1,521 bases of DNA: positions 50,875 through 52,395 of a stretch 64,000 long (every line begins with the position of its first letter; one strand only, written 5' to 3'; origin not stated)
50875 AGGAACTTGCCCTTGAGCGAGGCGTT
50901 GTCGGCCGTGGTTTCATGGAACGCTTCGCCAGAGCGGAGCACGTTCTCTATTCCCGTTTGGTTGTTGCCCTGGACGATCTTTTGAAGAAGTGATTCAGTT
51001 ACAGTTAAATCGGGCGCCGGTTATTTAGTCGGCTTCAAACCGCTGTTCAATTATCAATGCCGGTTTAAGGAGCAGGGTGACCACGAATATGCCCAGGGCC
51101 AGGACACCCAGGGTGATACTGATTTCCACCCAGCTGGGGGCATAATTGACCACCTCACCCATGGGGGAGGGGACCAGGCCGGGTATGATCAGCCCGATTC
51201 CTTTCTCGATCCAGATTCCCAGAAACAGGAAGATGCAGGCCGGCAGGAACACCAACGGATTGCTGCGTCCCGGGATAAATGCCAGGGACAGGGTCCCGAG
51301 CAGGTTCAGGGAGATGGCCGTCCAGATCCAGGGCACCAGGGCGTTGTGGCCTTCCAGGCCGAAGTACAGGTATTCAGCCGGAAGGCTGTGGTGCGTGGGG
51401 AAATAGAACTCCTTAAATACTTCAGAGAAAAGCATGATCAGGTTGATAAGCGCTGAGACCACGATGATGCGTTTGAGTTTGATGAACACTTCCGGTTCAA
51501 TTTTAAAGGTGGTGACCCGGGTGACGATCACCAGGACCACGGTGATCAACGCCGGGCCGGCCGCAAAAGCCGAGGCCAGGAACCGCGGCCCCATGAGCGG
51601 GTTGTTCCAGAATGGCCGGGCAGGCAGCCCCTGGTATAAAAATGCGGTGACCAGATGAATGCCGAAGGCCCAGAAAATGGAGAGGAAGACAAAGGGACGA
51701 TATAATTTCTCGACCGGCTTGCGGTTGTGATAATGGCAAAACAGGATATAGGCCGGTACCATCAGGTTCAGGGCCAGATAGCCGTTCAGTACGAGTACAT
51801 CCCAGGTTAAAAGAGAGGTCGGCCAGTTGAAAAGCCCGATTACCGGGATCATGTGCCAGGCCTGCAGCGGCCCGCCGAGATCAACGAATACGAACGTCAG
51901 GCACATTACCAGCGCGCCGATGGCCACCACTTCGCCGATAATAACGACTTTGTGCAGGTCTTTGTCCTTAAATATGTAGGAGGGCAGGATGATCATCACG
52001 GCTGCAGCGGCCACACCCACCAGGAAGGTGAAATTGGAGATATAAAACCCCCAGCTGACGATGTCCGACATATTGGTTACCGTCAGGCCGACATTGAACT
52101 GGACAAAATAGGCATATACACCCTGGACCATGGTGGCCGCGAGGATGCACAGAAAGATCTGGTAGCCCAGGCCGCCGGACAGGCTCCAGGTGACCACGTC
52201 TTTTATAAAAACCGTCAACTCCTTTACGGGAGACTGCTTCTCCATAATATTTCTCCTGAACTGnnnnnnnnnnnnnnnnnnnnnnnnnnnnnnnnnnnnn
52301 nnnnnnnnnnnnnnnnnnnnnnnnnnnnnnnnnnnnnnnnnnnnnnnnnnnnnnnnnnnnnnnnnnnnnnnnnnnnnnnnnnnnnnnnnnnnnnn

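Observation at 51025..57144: Non-canonical nap operon: NapA and duplicated NapB wired to an NrfBCD-style quinol dehydrogenase instead of NapC or NapGH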

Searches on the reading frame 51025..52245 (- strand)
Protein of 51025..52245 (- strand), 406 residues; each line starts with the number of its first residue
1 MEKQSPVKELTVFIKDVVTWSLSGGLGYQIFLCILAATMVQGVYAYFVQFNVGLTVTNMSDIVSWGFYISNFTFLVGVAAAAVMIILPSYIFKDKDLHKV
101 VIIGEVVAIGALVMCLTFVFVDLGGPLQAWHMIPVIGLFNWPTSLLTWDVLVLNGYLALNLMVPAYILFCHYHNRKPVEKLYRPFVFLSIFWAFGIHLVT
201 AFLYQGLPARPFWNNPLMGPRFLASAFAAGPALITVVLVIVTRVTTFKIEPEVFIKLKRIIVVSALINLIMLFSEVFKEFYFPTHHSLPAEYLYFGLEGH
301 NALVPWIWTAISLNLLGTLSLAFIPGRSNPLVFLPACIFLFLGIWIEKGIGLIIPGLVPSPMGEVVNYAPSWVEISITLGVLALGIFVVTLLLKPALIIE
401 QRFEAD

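Call 3: search_protein_families(library=pfam, proteins=[window:51025-52245:-], max_evalue=0.01)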
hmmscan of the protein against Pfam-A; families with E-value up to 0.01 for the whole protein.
window:51025-52245:- (406 aa): 1 family
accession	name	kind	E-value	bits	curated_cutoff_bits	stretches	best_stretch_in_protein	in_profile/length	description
PF03916.19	NrfD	-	3.2e-32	112.9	25.8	1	56-346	2-299/313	Polysulphide reductase, NrfD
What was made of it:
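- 51025..52245 (-): NrfD-family membrane subunit (406 aa, about 10 helices), a DsrP paralogue; putative menaquinol-oxidising and possibly proton-translocating subunit. Pfam NrfD 113 bits (call 3).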

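Call 4: search_protein_families(library=ncbifam, proteins=[window:51025-52245:-], max_evalue=0.01)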
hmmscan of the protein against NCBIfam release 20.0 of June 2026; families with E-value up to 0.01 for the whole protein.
window:51025-52245:- (406 aa): 3 families
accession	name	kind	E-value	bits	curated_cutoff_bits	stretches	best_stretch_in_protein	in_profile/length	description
NF045798.1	DsrP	equivalog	2.7e-118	395.4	350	1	19-401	3-345/346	sulfate reduction electron transfer complex DsrMKJOP subunit DsrP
NF041784.1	mnquin_red_QrcD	equivalog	2.9e-11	43.3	570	1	28-392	18-394/408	menaquinone reductase integral membrane subunit QrcD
TIGR03148.1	cyt_nit_nrfD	equivalog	0.00027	20.3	347.6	1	61-274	6-233/316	cytochrome c nitrite reductase subunit NrfD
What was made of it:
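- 51025..52245 (-): NCBIfam DsrP 395 bits against a cut-off of 350; NrfD TIGR03148 20 bits (call 4).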

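Call 32: find_homologous_proteins(query=window:51025-52245:-, max_evalue=1e-10)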
Query window:51025-52245:- (406 aa): 7980 proteins with E <= 1e-10 among 8000 candidates; the best 120 are listed.
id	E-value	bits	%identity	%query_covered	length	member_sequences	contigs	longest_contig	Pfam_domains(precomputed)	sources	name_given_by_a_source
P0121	4.6e-264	894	100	100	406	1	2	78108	PF03916.20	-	-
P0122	6.4e-248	841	92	100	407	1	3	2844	PF03916.20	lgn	-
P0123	9.3e-248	840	92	100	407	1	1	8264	PF03916.20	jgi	jgi:Ni/Fe-hydrogenase subunit HybB-like protein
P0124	1.5e-247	840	92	100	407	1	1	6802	PF03916.20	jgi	jgi:Ni/Fe-hydrogenase subunit HybB-like protein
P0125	1.5e-247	840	92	100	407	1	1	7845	PF03916.20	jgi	jgi:Ni/Fe-hydrogenase subunit HybB-like protein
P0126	1.8e-247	839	92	100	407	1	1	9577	PF03916.20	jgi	jgi:Ni/Fe-hydrogenase subunit HybB-like protein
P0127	4.0e-246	835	91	100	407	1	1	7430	PF03916.20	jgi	jgi:Ni/Fe-hydrogenase subunit HybB-like protein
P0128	3.4e-243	825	91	100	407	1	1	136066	PF03916.20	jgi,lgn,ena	-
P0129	3.9e-241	818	90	100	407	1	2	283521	PF03916.20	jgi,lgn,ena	-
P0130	2.3e-240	816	90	100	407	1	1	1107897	PF03916.20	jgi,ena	-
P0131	7.8e-240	814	89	100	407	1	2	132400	PF03916.20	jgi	-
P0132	9.8e-240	814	88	100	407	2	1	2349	PF03916.20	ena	-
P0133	1.0e-229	781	85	100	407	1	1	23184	PF03916.20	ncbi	-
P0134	1.1e-227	774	84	99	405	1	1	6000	PF03916.20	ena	-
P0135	3.6e-227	772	85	100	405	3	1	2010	PF03916.20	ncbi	-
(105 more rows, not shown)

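Call 33: search_solved_structures(query=window:51025-52245:-, max_evalue=0.001)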
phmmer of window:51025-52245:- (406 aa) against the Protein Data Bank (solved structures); distinct sequences matched with E-value up to 0.001: 3.
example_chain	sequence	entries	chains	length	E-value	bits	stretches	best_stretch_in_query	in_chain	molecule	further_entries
6f0k_C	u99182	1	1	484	4e-08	36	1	176-392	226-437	Polysulphide reductase NrfD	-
6btm_C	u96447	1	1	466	1.4e-06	30.9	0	35-162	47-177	Alternative Complex III subunit C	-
6lod_C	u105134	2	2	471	3.9e-05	26.2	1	13-163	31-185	Polysulphide reductase NrfD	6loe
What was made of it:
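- On Alternative complex III / Qrc: ActC hits are only E 4e-8 to 4e-5 (call 33).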

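Call 55: search_protein_representatives(protein=window:51025-52245:-)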
Query: 406 residues. Proteins with E-value up to 0.001 (for the whole library): 1956; up to 1e-10: 976; up to 1e-30: 241. The best 150 are listed.
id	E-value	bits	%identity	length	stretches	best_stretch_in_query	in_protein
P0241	4.5e-132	457.5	72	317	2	166-404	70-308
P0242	8.3e-130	450.1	53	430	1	10-400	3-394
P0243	1.1e-118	413.5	53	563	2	6-251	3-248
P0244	6.8e-113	394.4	49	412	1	12-400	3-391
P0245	2.1e-110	386.2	48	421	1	22-399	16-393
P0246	3.7e-109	382.1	46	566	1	10-399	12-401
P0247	1.0e-102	360.9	45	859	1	12-401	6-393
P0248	9.9e-102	357.6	45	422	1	13-399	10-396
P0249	2.4e-101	356.3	45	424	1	17-399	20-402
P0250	1.2e-99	350.7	75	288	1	85-290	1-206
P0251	6.1e-91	322.1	41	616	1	8-396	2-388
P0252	1.0e-87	311.4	73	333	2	222-358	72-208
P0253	4.6e-87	309.3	39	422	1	7-397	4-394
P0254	2.5e-85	303.6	39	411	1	13-400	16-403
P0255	7.5e-85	302.0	40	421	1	13-399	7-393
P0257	1.1e-84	301.4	44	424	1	7-397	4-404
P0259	3.6e-83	296.5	41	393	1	21-401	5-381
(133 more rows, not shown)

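Call 56: search_protein_families(library=ncbifam, proteins=[P0242, P0244, P0245, P0248, P0249, P0253, P0254, P0255, P0257, P0259], max_evalue=0.00001)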
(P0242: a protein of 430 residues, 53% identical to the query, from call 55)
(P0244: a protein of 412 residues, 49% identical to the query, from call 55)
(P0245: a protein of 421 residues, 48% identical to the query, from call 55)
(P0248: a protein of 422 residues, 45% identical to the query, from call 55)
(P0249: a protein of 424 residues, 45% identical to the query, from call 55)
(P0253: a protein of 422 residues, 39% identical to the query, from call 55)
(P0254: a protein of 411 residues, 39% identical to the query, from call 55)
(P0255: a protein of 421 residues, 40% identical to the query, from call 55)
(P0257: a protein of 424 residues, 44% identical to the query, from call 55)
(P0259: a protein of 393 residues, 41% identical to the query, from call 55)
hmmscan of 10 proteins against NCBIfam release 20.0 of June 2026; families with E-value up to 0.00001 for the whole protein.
P0242 (430 aa): 2 families
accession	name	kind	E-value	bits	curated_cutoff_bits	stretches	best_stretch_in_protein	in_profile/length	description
NF045798.1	DsrP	equivalog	3.9e-108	362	350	1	11-394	2-344/346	sulfate reduction electron transfer complex DsrMKJOP subunit DsrP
NF041784.1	mnquin_red_QrcD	equivalog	1.8e-10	40.6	570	1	216-388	223-396/408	menaquinone reductase integral membrane subunit QrcD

P0244 (412 aa): 2 families
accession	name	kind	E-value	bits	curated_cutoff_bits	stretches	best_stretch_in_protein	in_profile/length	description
NF045798.1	DsrP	equivalog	5.5e-121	404.2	350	1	9-391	2-344/346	sulfate reduction electron transfer complex DsrMKJOP subunit DsrP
NF041784.1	mnquin_red_QrcD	equivalog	5.7e-15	55.5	570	2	213-382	223-393/408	menaquinone reductase integral membrane subunit QrcD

P0245 (421 aa): 3 families
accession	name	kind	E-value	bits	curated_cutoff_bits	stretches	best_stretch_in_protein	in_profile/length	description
NF045798.1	DsrP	equivalog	9e-130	433.1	350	1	12-394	2-344/346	sulfate reduction electron transfer complex DsrMKJOP subunit DsrP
NF041784.1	mnquin_red_QrcD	equivalog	5.6e-12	45.6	570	1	22-388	18-396/408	menaquinone reductase integral membrane subunit QrcD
NF011568.0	PRK14992.1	equivalog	1.4e-09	37.8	314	1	50-267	10-217/341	tetrathionate reductase subunit TtrC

P0248 (422 aa): 2 families
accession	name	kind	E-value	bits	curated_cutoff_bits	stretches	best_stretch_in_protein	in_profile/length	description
NF045798.1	DsrP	equivalog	1.3e-124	416.1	350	1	15-397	2-344/346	sulfate reduction electron transfer complex DsrMKJOP subunit DsrP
NF041784.1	mnquin_red_QrcD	equivalog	6.6e-08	32.2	570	1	24-390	17-395/408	menaquinone reductase integral membrane subunit QrcD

P0249 (424 aa): 3 families
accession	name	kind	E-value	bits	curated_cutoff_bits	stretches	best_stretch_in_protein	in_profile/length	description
NF045798.1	DsrP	equivalog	4.2e-125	417.7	350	1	21-403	2-344/346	sulfate reduction electron transfer complex DsrMKJOP subunit DsrP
TIGR03148.1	cyt_nit_nrfD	equivalog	4.7e-09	35.9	347.6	1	64-248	6-204/316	cytochrome c nitrite reductase subunit NrfD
NF041784.1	mnquin_red_QrcD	equivalog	5.5e-06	25.9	570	0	30-395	17-394/408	menaquinone reductase integral membrane subunit QrcD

P0253 (422 aa): 2 families
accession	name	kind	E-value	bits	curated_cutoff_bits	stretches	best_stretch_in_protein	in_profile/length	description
NF045798.1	DsrP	equivalog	1.2e-95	321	350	1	17-397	4-344/346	sulfate reduction electron transfer complex DsrMKJOP subunit DsrP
NF041784.1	mnquin_red_QrcD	equivalog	4.5e-12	45.9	570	1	220-389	224-394/408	menaquinone reductase integral membrane subunit QrcD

P0254 (411 aa): 3 families
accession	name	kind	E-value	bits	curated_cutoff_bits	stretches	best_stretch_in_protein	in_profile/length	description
NF045798.1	DsrP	equivalog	1.2e-104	350.5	350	1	21-403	2-344/346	sulfate reduction electron transfer complex DsrMKJOP subunit DsrP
NF011568.0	PRK14992.1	equivalog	5e-09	36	314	1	64-328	15-259/341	tetrathionate reductase subunit TtrC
NF041784.1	mnquin_red_QrcD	equivalog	1.3e-08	34.6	570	1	31-397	18-396/408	menaquinone reductase integral membrane subunit QrcD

P0255 (421 aa): 2 families
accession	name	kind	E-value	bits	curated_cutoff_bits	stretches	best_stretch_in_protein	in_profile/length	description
NF045798.1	DsrP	equivalog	3.4e-107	358.9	350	1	13-394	3-344/346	sulfate reduction electron transfer complex DsrMKJOP subunit DsrP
NF041784.1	mnquin_red_QrcD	equivalog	1.1e-09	38.1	570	1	20-388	16-396/408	menaquinone reductase integral membrane subunit QrcD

P0257 (424 aa): 2 families
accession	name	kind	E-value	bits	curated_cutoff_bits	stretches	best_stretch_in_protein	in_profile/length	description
NF045798.1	DsrP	equivalog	1.4e-104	350.3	350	1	16-406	3-343/346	sulfate reduction electron transfer complex DsrMKJOP subunit DsrP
NF041784.1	mnquin_red_QrcD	equivalog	1.5e-08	34.4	570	0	218-398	223-393/408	menaquinone reductase integral membrane subunit QrcD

P0259 (393 aa): 2 families
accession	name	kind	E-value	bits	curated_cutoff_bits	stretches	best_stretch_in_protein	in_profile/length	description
NF045798.1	DsrP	equivalog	1e-132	442.8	350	1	1-381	1-345/346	sulfate reduction electron transfer complex DsrMKJOP subunit DsrP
NF041784.1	mnquin_red_QrcD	equivalog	2.8e-15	56.5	570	1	201-375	223-397/408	menaquinone reductase integral membrane subunit QrcD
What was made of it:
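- On DsrMKJOP complex: Stand-alone cassettes in Acidobacteriota-type contigs also pass the DsrP model (call 56), so the model does not separate paralogues.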

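Call 59: find_homologous_proteins(query=A4, max_evalue=1e-20)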
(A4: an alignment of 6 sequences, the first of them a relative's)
Query A4 (6 sequences) (412 aa, profile of the alignment): 8000 proteins with E <= 1e-20 among 8000 candidates; the best 120 are listed.
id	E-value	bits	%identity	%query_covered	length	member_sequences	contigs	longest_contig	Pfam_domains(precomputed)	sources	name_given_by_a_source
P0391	8.7e-215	732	-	-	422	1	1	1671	PF03916.20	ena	-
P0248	2.2e-214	730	-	-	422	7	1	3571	PF03916.20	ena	-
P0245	3.2e-212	723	48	98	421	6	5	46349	PF03916.20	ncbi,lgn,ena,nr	ncbi:polysulfide reductase, NrfD [bacterium BMS3Abin14]|nr:polysulfide reductase, NrfD [bacterium BM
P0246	2.8e-211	720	49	94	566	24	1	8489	PF03916.20,PF00571.34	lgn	-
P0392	3.8e-210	716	-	-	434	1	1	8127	PF03916.20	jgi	jgi:molybdopterin-containing oxidoreductase family membrane subunit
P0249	7.0e-210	715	-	-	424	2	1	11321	PF03916.20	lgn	-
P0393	4.0e-209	713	-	-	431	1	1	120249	PF03916.20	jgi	jgi:molybdopterin-containing oxidoreductase family membrane subunit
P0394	8.9e-209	712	49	94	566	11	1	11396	PF03916.20,PF00571.34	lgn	-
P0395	6.6e-208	709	-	-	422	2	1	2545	PF03916.20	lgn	-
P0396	7.6e-208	709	49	95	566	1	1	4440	PF03916.20,PF00571.34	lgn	-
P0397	1.0e-207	708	-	-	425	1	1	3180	PF03916.20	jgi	jgi:Ni/Fe-hydrogenase subunit HybB-like protein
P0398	1.2e-207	708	49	94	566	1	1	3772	PF03916.20,PF00571.34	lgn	-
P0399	1.8e-207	707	47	100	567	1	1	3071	PF03916.20,PF00571.34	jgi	jgi:Ni/Fe-hydrogenase subunit HybB-like protein/predicted transcriptional regulator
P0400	3.2e-207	707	-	-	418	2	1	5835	PF03916.20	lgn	-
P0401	3.9e-207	706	-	-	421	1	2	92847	PF03916.20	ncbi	-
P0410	1.2e-206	705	-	-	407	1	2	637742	PF03916.20,PF14589.11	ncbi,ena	-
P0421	3.0e-206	703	-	-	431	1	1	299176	PF03916.20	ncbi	ncbi:MAG: sulfate reduction electron transfer complex DsrMKJOP subunit DsrP [Vicinamibacterales bact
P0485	4.7e-205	699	46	98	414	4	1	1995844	PF03916.20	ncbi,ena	-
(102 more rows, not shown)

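Call 60: find_encoding_contigs(protein=P0245, flank=7000, max_places=1)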
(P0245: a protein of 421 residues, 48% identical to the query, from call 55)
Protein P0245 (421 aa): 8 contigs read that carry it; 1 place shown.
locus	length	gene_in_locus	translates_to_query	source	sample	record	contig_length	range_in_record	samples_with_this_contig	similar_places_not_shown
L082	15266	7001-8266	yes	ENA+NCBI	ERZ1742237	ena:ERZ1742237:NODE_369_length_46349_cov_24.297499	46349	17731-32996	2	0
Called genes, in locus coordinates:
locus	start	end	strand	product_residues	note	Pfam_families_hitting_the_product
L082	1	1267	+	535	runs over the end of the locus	PF00682:HMGL-like, PF22617:HCS_D2, PF08502:LeuA_dimer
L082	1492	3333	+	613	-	PF14522:Cytochrome_C7 (faint), PF14537:Cytochrom_c3_2 (faint)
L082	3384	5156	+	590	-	PF10101:DUF2339 (weak)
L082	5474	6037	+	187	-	PF22113:Mtrc-MtrF_II-IV_dom (faint), PF09699:Paired_CXXCH_1 (faint), PF14522:Cytochrome_C7 (faint)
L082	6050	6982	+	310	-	PF12838:Fer4_7 (weak), PF13247:Fer4_11, PF13187:Fer4_9 (weak), PF00037:Fer4 (weak), PF12797:Fer4_2 (weak), PF12837:Fer4_6 (weak), PF12838:Fer4_7, PF13187:Fer4_9 (weak), +6 more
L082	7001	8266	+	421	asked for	PF03916:NrfD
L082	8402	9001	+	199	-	-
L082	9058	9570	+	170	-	PF09699:Paired_CXXCH_1 (faint), PF14537:Cytochrom_c3_2 (faint)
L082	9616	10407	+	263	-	PF00037:Fer4 (weak), PF12797:Fer4_2 (weak), PF12838:Fer4_7, PF13187:Fer4_9 (weak), PF13237:Fer4_10 (weak), PF13247:Fer4_11, PF00037:Fer4 (weak), PF12797:Fer4_2 (weak), +6 more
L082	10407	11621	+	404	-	PF03916:NrfD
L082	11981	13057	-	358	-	PF02899:Phage_int_SAM_1, PF00589:Phage_integrase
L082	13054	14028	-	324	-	PF00589:Phage_integrase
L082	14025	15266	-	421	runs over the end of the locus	PF02899:Phage_int_SAM_1 (faint), PF00589:Phage_integrase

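Call 61: find_encoding_contigs(protein=P0421, flank=7000, max_places=1)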
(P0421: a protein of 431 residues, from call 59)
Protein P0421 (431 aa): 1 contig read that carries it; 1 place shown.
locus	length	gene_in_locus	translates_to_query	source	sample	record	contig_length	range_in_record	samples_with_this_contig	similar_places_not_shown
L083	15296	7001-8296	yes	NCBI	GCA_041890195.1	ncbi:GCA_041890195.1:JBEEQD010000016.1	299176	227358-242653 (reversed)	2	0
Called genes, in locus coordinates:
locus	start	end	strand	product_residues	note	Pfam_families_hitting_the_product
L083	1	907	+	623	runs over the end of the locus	PF00933:Glyco_hydro_3, PF01915:Glyco_hydro_3_C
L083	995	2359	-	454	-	PF00072:Response_reg, PF00158:Sigma54_activat, PF14532:Sigma54_activ_2, PF07724:AAA_2 (weak), PF07728:AAA_5, PF25601:AAA_lid_14, PF02954:HTH_8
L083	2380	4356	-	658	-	PF21563:Mcp40H-20_sensor, PF00672:HAMP, PF00989:PAS (weak), PF08448:PAS_4, PF13188:PAS_8, PF13426:PAS_9, PF00512:HisKA (weak), PF02518:HATPase_c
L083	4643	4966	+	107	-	-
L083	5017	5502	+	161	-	PF00027:cNMP_binding (weak)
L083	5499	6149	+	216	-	PF09699:Paired_CXXCH_1 (faint), PF14522:Cytochrome_C7 (faint)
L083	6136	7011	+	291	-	PF12838:Fer4_7, PF13187:Fer4_9 (weak), PF13247:Fer4_11, PF00037:Fer4, PF12797:Fer4_2 (weak), PF12837:Fer4_6 (weak), PF12838:Fer4_7, PF13247:Fer4_11, +7 more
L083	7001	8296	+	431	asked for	PF03916:NrfD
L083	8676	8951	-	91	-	-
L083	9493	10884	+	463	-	PF05195:AMP_N, PF00557:Peptidase_M24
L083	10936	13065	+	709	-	PF17900:Peptidase_M1_N, PF01433:Peptidase_M1, PF02985:HEAT (faint), PF13646:HEAT_2, PF03130:HEAT_PBS (faint)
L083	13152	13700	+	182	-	-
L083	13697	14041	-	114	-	PF02627:CMD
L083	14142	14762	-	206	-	PF02613:Nitrate_red_del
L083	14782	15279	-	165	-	PF13247:Fer4_11 (weak)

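Call 62: find_encoding_contigs(protein=P0485, flank=7000, max_places=1)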
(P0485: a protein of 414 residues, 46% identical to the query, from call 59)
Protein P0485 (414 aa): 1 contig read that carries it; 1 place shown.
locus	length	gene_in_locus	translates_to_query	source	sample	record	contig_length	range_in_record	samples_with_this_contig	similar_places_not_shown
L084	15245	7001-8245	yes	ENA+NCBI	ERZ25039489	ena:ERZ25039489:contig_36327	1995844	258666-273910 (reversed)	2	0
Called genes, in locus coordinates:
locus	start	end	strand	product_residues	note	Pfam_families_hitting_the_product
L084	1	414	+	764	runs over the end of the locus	PF03739:LptF_LptG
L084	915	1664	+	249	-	-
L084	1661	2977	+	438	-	PF13428:TPR_14 (faint), PF13432:TPR_16 (faint), PF21033:RMD1-3 (weak), PF13424:TPR_12 (faint), PF23914:TPR_CcmH_CycH (faint), PF13431:TPR_17 (faint), PF14559:TPR_19 (faint), PF07719:TPR_2 (faint), +1 more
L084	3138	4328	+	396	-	PF13565:HTH_32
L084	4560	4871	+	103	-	-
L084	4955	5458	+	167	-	PF00027:cNMP_binding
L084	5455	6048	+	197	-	PF09699:Paired_CXXCH_1 (faint), PF14522:Cytochrome_C7 (faint)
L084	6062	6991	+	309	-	PF12838:Fer4_7, PF13247:Fer4_11, PF13187:Fer4_9 (weak), PF00037:Fer4, PF12797:Fer4_2 (weak), PF12837:Fer4_6 (weak), PF12838:Fer4_7, PF13237:Fer4_10, +6 more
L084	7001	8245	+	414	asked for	PF03916:NrfD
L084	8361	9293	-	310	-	-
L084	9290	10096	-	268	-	-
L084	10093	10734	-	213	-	PF04542:Sigma70_r2, PF08281:Sigma70_r4_2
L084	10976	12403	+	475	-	-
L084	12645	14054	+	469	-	PF25917:BSH_RND, PF25876:HH_MFP_RND (weak), PF25954:Beta-barrel_RND_2 (faint), PF25944:Beta-barrel_RND, PF25967:RND-MFP_C, PF25975:CzcB_C, PF25989:YknX_C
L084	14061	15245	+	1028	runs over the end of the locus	PF00873:ACR_tran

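Call 63: find_encoding_contigs(protein=P0410, flank=7000, max_places=1)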
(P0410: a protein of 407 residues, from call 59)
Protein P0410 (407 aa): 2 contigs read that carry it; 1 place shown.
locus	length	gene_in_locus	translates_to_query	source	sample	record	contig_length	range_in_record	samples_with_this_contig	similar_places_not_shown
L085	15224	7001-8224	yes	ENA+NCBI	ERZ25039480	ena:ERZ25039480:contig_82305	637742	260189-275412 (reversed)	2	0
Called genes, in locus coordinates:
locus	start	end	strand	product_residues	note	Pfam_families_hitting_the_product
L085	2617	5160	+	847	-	PF21783:YNCE (faint), PF08450:SGL (faint), PF10282:Lactonase (faint), PF22494:choice_anch_I (faint), PF07676:PD40 (faint), PF02239:Cytochrom_D1, PF25174:Beta-prop_THOC3, PF04185:Phosphoesterase (weak), +1 more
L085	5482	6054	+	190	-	PF14537:Cytochrom_c3_2 (faint), PF09699:Paired_CXXCH_1 (faint), PF14522:Cytochrome_C7 (faint)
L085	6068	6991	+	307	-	PF12838:Fer4_7 (weak), PF13247:Fer4_11, PF13187:Fer4_9 (weak), PF00037:Fer4, PF13237:Fer4_10, PF12838:Fer4_7, PF13187:Fer4_9, PF13247:Fer4_11, +7 more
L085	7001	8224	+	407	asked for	PF03916:NrfD, PF14589:NrfD_2 (weak)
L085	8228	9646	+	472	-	PF07969:Amidohydro_3 (faint), PF01979:Amidohydro_1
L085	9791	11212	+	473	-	-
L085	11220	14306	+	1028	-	PF00873:ACR_tran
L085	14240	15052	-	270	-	-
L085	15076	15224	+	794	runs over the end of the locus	PF00873:ACR_tran, PF02355:SecD_SecF_C (weak)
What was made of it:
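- The same cassette stands alone in Acidobacteriota-type genomes (calls 60-63).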

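Call 68: search_protein_families(library=pfam, proteins=[L083:5499-6149:+, L083:4643-4966:+], max_evalue=0.01)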
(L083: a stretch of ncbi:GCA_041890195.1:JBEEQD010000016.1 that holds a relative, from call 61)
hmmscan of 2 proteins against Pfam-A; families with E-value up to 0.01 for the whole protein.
L083:5499-6149:+ (216 aa): 4 families
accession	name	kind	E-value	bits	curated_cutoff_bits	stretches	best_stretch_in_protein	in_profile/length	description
PF09699.15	Paired_CXXCH_1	-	8e-07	29.1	20.6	1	108-144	9-39/41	Doubled CXXCH motif (Paired_CXXCH_1)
PF14522.11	Cytochrome_C7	-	2.1e-06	27.9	24.8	1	72-141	14-66/67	Cytochrome c7 and related cytochrome c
PF14537.11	Cytochrom_c3_2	-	0.004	18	25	1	101-178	2-69/79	Cytochrome c3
PF22113.1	Mtrc-MtrF_II-IV_dom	-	0.0043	17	30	0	73-116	122-170/176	Outer membrane cytochrome MtrC/MtrF-like, domains II/IV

L083:4643-4966:+ (107 aa): 0 families
